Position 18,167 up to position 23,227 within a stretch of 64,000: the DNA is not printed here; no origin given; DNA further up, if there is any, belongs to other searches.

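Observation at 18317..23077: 1,586-aa fused activase/dehydratase-like protein with an asymmetric ATPase pair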

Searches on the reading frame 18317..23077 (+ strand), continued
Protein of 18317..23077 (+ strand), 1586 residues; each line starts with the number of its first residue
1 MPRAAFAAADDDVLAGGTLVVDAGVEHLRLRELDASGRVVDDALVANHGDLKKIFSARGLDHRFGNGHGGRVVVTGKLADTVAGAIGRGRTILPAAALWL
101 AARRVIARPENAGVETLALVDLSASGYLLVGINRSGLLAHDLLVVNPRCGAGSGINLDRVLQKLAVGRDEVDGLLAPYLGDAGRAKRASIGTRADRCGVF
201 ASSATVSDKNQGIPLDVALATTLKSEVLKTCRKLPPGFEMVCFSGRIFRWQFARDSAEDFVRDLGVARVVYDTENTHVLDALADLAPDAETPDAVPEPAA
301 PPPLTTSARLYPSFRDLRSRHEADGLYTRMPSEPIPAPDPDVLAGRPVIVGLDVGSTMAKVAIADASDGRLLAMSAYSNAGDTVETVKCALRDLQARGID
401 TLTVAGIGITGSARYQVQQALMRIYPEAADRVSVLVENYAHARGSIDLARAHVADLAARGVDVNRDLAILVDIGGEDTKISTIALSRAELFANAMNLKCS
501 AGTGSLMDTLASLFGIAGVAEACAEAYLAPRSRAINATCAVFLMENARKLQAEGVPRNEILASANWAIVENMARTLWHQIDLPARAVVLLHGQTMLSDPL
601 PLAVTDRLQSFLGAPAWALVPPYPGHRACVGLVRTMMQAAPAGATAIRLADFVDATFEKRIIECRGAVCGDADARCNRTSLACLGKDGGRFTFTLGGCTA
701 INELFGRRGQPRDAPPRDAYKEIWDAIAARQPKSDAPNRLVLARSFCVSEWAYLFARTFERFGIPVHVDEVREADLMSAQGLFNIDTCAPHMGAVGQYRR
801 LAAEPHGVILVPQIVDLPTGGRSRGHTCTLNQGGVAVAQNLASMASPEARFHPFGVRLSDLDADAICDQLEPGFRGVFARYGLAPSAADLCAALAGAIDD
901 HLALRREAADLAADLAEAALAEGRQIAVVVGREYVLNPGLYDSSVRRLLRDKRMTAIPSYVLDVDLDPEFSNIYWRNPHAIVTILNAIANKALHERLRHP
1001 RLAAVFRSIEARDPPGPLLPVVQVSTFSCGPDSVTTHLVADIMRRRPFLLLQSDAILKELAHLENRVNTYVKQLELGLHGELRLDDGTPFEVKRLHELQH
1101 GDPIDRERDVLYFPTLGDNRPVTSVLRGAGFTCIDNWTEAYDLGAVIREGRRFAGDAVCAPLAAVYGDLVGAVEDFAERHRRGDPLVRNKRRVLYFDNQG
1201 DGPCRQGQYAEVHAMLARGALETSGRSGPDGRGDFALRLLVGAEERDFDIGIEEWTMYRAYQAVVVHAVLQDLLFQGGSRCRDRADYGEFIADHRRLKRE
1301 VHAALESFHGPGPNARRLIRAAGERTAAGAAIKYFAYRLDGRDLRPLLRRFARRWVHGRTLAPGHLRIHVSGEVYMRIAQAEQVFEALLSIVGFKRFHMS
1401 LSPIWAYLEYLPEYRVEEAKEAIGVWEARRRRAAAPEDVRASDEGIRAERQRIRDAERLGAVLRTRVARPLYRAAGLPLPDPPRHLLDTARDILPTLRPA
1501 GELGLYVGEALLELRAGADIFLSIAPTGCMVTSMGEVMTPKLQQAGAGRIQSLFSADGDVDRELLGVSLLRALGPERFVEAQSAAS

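Call 8: find_homologous_proteins(query=window:18317-23077:+)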
Query window:18317-23077:+ (1586 aa): 513 proteins with E <= 0.001 among 8000 candidates; the best 120 are listed.
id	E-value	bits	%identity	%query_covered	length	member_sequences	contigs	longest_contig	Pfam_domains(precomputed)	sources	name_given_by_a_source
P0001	0.0e+0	3567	100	100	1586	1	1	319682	PF01869.27,PF09989.16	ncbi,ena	-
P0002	0.0e+0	2939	82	100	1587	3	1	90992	PF01869.27,PF09989.16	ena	-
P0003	0.0e+0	2801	78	99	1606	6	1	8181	PF01869.27,PF09989.16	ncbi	-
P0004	0.0e+0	2387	68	99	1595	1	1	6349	PF01869.27,PF09989.16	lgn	-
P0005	0.0e+0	2320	67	99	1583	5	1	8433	PF01869.27,PF09989.16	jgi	jgi:activator of 2-hydroxyglutaryl-CoA dehydratase/predicted nucleotide-binding protein (sugar kinas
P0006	0.0e+0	2309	67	98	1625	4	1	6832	PF01869.27,PF09989.16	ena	-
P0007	0.0e+0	2280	66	98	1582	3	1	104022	PF01869.27,PF09989.16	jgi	-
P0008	0.0e+0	2262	66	98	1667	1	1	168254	PF01869.27,PF09989.16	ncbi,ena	-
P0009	0.0e+0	2251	65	98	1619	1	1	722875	PF01869.27,PF09989.16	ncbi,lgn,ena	-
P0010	0.0e+0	2236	66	97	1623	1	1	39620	PF01869.27,PF09989.16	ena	-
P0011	0.0e+0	2225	65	99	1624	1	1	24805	PF01869.27,PF09989.16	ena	-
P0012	0.0e+0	2199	65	99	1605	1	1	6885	PF01869.27,PF09989.16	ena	-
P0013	0.0e+0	2097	63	98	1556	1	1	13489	PF01869.27,PF09989.16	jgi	jgi:activator of 2-hydroxyglutaryl-CoA dehydratase/predicted nucleotide-binding protein (sugar kinas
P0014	0.0e+0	2022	66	87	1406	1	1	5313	PF01869.27,PF09989.16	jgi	jgi:activator of 2-hydroxyglutaryl-CoA dehydratase/predicted nucleotide-binding protein (sugar kinas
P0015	0.0e+0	2018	58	99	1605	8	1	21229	PF01869.27,PF09989.16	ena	-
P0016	0.0e+0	2015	60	99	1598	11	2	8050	PF01869.27,PF09989.16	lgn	-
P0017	0.0e+0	2009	56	99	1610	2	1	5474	PF01869.27,PF09989.16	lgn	-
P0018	0.0e+0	2005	60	99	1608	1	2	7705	PF01869.27,PF09989.16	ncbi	-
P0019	0.0e+0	2005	58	99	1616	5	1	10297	PF01869.27,PF09989.16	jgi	jgi:activator of 2-hydroxyglutaryl-CoA dehydratase/predicted nucleotide-binding protein (sugar kinas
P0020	0.0e+0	2001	56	99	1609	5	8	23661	PF01869.27,PF09989.16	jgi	jgi:activator of 2-hydroxyglutaryl-CoA dehydratase/predicted nucleotide-binding protein (sugar kinas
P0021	0.0e+0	2001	58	98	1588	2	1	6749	PF01869.27,PF09989.16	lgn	-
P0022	0.0e+0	1997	58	99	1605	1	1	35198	PF01869.27,PF09989.16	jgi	jgi:activator of 2-hydroxyglutaryl-CoA dehydratase/predicted nucleotide-binding protein (sugar kinas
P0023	0.0e+0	1997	56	99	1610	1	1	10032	PF01869.27,PF09989.16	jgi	-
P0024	0.0e+0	1997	58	99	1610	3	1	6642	PF01869.27,PF09989.16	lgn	-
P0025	0.0e+0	1997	56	99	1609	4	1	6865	PF01869.27,PF09989.16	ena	-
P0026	0.0e+0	1994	58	99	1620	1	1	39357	PF01869.27,PF09989.16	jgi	jgi:activator of 2-hydroxyglutaryl-CoA dehydratase/predicted nucleotide-binding protein (sugar kinas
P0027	0.0e+0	1992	57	98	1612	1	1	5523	PF01869.27,PF09989.16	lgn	-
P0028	0.0e+0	1990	59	99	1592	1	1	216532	PF01869.27,PF09989.16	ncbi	ncbi:MAG: acyl-CoA dehydratase activase-related protein [Pseudomonadota bacterium]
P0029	0.0e+0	1990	56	98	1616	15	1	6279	PF01869.27,PF09989.16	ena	-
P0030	0.0e+0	1988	58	99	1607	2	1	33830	PF01869.27,PF09989.16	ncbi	ncbi:MAG: BadF/BadG/BcrA/BcrD ATPase family protein [Thiobacillaceae bacterium]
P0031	0.0e+0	1987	56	99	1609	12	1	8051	PF01869.27,PF09989.16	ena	-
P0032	0.0e+0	1986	56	99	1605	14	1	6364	PF01869.27,PF09989.16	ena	-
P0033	0.0e+0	1986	56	99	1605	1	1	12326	PF01869.27,PF09989.16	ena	-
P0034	0.0e+0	1982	56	99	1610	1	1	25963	PF01869.27,PF09989.16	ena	-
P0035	0.0e+0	1977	57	98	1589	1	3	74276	PF01869.27,PF09989.16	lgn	-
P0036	0.0e+0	1977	58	99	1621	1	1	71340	PF01869.27,PF09989.16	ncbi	-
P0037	0.0e+0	1975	58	99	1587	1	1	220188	PF01869.27,PF09989.16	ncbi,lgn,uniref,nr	ncbi:BadF/BadG/BcrA/BcrD ATPase family protein [Formivibrio citricus]|uniref:BadF/BadG/BcrA/BcrD ATP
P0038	0.0e+0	1970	59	99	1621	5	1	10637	PF01869.27,PF09989.16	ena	-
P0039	0.0e+0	1969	55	100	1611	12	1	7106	PF01869.27,PF09989.16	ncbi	-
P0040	0.0e+0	1969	57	99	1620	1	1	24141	PF01869.27,PF09989.16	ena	-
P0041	0.0e+0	1969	58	99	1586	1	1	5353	PF01869.27,PF09989.16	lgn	-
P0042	0.0e+0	1968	59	98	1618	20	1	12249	PF01869.27,PF09989.16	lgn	-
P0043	0.0e+0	1968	56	99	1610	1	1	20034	PF01869.27,PF09989.16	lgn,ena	-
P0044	0.0e+0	1967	59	99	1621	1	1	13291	PF01869.27,PF09989.16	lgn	-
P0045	0.0e+0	1967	58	98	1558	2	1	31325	PF01869.27,PF09989.16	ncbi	-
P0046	0.0e+0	1967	57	99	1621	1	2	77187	PF01869.27,PF09989.16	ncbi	-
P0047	0.0e+0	1964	59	99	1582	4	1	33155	PF01869.27,PF09989.16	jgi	jgi:activator of 2-hydroxyglutaryl-CoA dehydratase/predicted nucleotide-binding protein (sugar kinas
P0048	0.0e+0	1964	56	99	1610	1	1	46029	PF01869.27,PF09989.16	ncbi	-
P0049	0.0e+0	1962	60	98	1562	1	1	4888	PF01869.27,PF09989.16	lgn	-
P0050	0.0e+0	1961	59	99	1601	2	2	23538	PF01869.27,PF09989.16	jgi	-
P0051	0.0e+0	1961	58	99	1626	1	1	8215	PF01869.27,PF09989.16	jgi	jgi:activator of 2-hydroxyglutaryl-CoA dehydratase/predicted nucleotide-binding protein (sugar kinas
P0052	0.0e+0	1959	57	98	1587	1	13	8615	PF01869.27,PF09989.16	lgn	-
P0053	0.0e+0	1958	57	99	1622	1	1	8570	PF01869.27,PF09989.16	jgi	jgi:activator of 2-hydroxyglutaryl-CoA dehydratase/predicted nucleotide-binding protein (sugar kinas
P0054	0.0e+0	1957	55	100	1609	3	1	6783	PF01869.27,PF09989.16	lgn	-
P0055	0.0e+0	1957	57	99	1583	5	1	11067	PF01869.27,PF09989.16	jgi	jgi:activator of 2-hydroxyglutaryl-CoA dehydratase/predicted nucleotide-binding protein (sugar kinas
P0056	0.0e+0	1956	57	99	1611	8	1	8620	PF01869.27,PF09989.16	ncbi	ncbi:MAG: BadF/BadG/BcrA/BcrD ATPase family protein [Thiobacillaceae bacterium]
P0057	0.0e+0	1955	57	99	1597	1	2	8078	PF01869.27,PF09989.16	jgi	jgi:activator of 2-hydroxyglutaryl-CoA dehydratase/predicted nucleotide-binding protein (sugar kinas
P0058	0.0e+0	1953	59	99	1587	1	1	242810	PF01869.27,PF09989.16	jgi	-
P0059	0.0e+0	1953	57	99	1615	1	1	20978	PF01869.27,PF09989.16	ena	-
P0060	0.0e+0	1951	58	98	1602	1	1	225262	PF01869.27,PF09989.16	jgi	jgi:activator of 2-hydroxyglutaryl-CoA dehydratase/predicted nucleotide-binding protein (sugar kinas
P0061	0.0e+0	1947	60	99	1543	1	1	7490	PF01869.27,PF09989.16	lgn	-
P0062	0.0e+0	1947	59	99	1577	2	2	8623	PF01869.27,PF09989.16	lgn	-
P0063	0.0e+0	1946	57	99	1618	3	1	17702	PF01869.27,PF09989.16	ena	-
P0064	0.0e+0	1946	59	98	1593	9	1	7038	PF01869.27,PF09989.16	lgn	-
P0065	0.0e+0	1943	56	99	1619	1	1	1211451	PF01869.27,PF09989.16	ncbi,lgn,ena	-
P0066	0.0e+0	1943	58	99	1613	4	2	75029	PF01869.27,PF09989.16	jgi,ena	-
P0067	0.0e+0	1943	57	99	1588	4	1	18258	PF01869.27,PF09989.16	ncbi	-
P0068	0.0e+0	1942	58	99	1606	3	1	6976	PF01869.27,PF09989.16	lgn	-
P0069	0.0e+0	1941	56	98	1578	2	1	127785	PF01869.27,PF09989.16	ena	-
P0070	0.0e+0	1940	56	99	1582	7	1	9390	PF01869.27,PF09989.16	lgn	-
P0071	0.0e+0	1936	57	99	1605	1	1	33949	PF01869.27,PF09989.16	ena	-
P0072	0.0e+0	1935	58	99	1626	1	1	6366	PF01869.27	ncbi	-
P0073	0.0e+0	1933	56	99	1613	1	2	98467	PF01869.27,PF09989.16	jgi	jgi:activator of 2-hydroxyglutaryl-CoA dehydratase/predicted nucleotide-binding protein (sugar kinas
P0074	0.0e+0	1931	56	98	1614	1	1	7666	PF01869.27,PF09989.16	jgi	jgi:activator of 2-hydroxyglutaryl-CoA dehydratase/predicted nucleotide-binding protein (sugar kinas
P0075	0.0e+0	1929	55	99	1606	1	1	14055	PF01869.27,PF09989.16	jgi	-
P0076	0.0e+0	1925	56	100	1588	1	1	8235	PF01869.27,PF09989.16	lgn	-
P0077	0.0e+0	1925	60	99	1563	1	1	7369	PF01869.27,PF09989.16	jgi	-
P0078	0.0e+0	1923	56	99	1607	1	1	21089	PF01869.27,PF09989.16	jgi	jgi:activator of 2-hydroxyglutaryl-CoA dehydratase/predicted nucleotide-binding protein (sugar kinas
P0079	0.0e+0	1921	55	99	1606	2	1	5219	PF01869.27,PF09989.16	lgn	-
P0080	0.0e+0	1920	56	99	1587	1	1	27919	PF01869.27,PF09989.16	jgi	jgi:activator of 2-hydroxyglutaryl-CoA dehydratase/predicted nucleotide-binding protein (sugar kinas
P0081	0.0e+0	1920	58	100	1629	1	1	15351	PF01869.27,PF09989.16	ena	-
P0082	0.0e+0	1920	56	99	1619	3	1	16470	PF01869.27,PF09989.16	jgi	jgi:activator of 2-hydroxyglutaryl-CoA dehydratase/predicted nucleotide-binding protein (sugar kinas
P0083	0.0e+0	1920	57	99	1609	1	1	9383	PF01869.27,PF09989.16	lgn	-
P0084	0.0e+0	1920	56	99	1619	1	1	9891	PF01869.27,PF09989.16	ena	-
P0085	0.0e+0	1920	58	99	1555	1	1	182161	PF01869.27,PF09989.16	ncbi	ncbi:MAG: acyl-CoA dehydratase activase-related protein [Pseudomonadota bacterium]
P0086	0.0e+0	1919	58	98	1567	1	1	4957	PF01869.27,PF09989.16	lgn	-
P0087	0.0e+0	1919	58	99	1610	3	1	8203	PF01869.27,PF09989.16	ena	-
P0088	0.0e+0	1919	58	99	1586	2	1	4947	PF01869.27,PF09989.16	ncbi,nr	ncbi:MAG: hypothetical protein KGZ43_11280, partial [Sulfuritalea sp.]|nr:hypothetical protein [Sulf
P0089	0.0e+0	1919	56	99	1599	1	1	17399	PF01869.27,PF09989.16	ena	-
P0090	0.0e+0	1918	57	99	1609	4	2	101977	PF01869.27,PF09989.16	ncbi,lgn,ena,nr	ncbi:MAG TPA: BadF/BadG/BcrA/BcrD ATPase family protein [Burkholderiales bacterium]|nr:BadF/BadG/Bcr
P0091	0.0e+0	1918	58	98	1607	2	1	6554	PF01869.27,PF09989.16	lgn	-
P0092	0.0e+0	1918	57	98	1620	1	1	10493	PF01869.27,PF09989.16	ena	-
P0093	0.0e+0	1916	56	99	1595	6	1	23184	PF01869.27,PF09989.16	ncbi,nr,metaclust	ncbi:MAG: hypothetical protein A3G24_02535 [Betaproteobacteria bacterium RIFCSPLOWO2_12_FULL_62_13]|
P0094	0.0e+0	1913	56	99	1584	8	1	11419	PF01869.27,PF09989.16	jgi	jgi:activator of 2-hydroxyglutaryl-CoA dehydratase/predicted nucleotide-binding protein (sugar kinas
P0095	0.0e+0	1913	56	99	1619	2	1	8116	PF01869.27,PF09989.16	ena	-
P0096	0.0e+0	1912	56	98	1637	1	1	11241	PF01869.27,PF09989.16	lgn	-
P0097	0.0e+0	1911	55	99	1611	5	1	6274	PF01869.27,PF09989.16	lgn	-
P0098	0.0e+0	1911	59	98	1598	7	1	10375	PF01869.27,PF09989.16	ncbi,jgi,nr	ncbi:MAG: acyl-CoA dehydratase activase-related protein [Aquincola sp.]|nr:acyl-CoA dehydratase acti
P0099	0.0e+0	1911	56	99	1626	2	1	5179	PF01869.27,PF09989.16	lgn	-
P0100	0.0e+0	1911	56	99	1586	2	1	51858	PF01869.27,PF09989.16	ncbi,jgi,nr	ncbi:MAG: hypothetical protein H6R18_531 [Proteobacteria bacterium]|nr:hypothetical protein [Pseudom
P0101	0.0e+0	1910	56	99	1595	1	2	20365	PF01869.27,PF09989.16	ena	-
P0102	0.0e+0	1909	55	99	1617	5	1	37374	PF01869.27,PF09989.16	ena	-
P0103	0.0e+0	1906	58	98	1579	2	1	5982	PF01869.27,PF09989.16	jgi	-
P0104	0.0e+0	1905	55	99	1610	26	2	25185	PF01869.27,PF09989.16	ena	-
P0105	0.0e+0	1904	55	99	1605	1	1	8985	PF01869.27,PF09989.16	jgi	-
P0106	0.0e+0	1903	57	99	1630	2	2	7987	PF01869.27,PF09989.16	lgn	-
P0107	0.0e+0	1903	55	99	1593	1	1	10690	PF01869.27,PF09989.16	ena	-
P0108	0.0e+0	1902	57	99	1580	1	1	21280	PF01869.27,PF09989.16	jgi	jgi:activator of 2-hydroxyglutaryl-CoA dehydratase/predicted nucleotide-binding protein (sugar kinas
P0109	0.0e+0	1900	55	99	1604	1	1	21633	PF01869.27,PF09989.16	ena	-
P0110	0.0e+0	1899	57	99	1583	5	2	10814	PF01869.27,PF09989.16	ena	-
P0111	0.0e+0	1897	56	98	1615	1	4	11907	PF01869.27,PF09989.16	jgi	jgi:activator of 2-hydroxyglutaryl-CoA dehydratase/predicted nucleotide-binding protein (sugar kinas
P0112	0.0e+0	1897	57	99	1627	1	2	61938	PF01869.27,PF09989.16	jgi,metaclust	metaclust:\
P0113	0.0e+0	1897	56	99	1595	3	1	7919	PF01869.27,PF09989.16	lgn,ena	-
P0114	0.0e+0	1895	58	99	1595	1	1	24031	PF01869.27,PF09989.16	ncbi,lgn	-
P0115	0.0e+0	1895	58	98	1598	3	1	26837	PF01869.27,PF09989.16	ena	-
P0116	0.0e+0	1894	54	99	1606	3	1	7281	PF01869.27,PF09989.16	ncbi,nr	ncbi:MAG: hypothetical protein KAJ92_02260 [Gammaproteobacteria bacterium]|nr:hypothetical protein [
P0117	0.0e+0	1894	57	99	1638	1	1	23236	PF01869.27,PF09989.16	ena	-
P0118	0.0e+0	1893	59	95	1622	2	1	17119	PF01869.27,PF09989.16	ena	-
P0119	0.0e+0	1893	57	99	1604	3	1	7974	PF01869.27,PF09989.16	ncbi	-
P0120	0.0e+0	1892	56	99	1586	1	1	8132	PF01869.27,PF09989.16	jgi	-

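Call 17: find_encoding_contigs(protein=P0001, flank=10000, max_places=3)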
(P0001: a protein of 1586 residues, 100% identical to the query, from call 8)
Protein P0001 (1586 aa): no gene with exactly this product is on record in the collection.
